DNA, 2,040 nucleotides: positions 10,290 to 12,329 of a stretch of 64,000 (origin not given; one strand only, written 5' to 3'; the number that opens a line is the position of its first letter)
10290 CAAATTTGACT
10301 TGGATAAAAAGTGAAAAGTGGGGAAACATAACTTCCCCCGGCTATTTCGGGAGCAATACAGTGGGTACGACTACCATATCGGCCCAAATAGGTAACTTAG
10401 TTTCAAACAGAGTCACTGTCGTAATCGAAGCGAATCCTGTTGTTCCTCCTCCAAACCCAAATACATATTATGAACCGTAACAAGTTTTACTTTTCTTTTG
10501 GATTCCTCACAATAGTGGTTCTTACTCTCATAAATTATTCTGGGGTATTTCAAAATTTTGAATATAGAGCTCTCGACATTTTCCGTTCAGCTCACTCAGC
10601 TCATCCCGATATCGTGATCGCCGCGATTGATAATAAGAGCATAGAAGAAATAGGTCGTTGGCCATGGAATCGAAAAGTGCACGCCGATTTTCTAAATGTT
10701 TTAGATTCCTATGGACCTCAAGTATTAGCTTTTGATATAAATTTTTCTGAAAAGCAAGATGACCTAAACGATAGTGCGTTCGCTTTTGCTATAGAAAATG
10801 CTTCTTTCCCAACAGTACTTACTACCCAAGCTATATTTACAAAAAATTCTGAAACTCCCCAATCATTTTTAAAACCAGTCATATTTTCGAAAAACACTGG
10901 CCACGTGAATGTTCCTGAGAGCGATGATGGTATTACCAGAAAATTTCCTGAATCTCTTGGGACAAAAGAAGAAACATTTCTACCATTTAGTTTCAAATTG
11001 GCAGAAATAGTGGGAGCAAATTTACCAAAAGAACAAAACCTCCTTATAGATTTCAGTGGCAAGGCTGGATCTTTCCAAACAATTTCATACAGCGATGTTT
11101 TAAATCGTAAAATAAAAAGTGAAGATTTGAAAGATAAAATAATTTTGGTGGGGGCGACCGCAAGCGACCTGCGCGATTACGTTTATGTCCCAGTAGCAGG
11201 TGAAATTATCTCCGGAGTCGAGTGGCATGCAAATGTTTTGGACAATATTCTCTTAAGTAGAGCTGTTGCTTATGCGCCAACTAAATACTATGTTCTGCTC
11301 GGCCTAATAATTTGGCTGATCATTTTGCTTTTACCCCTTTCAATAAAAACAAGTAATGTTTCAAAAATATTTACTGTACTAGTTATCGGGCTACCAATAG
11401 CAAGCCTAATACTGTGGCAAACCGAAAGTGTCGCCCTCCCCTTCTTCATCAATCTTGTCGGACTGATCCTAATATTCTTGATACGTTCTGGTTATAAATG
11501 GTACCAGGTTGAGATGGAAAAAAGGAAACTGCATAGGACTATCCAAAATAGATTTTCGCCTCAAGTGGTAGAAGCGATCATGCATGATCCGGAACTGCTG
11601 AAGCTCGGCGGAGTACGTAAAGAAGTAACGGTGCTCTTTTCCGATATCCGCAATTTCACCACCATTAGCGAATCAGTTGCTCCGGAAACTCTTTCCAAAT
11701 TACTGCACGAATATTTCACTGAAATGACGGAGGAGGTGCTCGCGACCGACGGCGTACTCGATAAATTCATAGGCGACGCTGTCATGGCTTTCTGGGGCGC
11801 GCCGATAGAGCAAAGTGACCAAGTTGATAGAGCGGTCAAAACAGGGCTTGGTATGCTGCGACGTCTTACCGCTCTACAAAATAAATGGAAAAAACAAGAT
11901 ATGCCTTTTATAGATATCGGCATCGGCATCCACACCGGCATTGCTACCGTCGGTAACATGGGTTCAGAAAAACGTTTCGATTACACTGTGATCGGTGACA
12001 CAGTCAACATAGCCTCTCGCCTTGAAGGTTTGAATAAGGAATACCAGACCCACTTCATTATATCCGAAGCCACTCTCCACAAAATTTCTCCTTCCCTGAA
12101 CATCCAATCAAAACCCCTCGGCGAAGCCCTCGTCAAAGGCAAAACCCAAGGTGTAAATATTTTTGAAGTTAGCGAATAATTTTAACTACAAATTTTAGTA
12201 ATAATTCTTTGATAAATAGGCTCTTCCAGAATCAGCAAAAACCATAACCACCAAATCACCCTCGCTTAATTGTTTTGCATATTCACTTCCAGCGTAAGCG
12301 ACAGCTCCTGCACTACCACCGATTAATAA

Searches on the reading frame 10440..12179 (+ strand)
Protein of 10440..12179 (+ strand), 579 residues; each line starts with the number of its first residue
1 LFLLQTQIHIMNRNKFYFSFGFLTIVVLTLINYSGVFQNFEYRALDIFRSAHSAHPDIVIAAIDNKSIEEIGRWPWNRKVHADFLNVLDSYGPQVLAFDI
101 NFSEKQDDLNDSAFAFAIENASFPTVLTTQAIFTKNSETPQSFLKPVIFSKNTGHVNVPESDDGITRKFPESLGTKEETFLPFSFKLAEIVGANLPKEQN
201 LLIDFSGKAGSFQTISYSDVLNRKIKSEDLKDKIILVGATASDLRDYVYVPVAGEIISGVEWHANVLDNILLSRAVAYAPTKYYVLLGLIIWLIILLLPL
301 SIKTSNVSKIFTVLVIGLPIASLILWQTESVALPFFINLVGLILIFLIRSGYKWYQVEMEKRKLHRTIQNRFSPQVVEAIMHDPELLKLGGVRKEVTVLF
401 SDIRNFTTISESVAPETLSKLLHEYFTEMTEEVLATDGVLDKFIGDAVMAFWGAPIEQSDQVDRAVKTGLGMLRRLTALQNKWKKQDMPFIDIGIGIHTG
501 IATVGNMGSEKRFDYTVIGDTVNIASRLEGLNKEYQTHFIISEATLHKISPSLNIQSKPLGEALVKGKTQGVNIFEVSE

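Call 46: search_protein_families(library=pfam, proteins=[window:10440-12179:+], max_evalue=1e-8)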
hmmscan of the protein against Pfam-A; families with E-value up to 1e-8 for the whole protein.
window:10440-12179:+ (579 aa): 2 families
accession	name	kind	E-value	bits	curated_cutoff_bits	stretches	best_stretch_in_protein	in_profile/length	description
PF05226.16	CHASE2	-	2.6e-51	175.1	26.3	1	24-297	2-256/257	CHASE2 domain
PF00211.25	Guanylate_cyc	-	7.6e-24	84.7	21.9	1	394-570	7-175/183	Adenylate and Guanylate cyclase catalytic domain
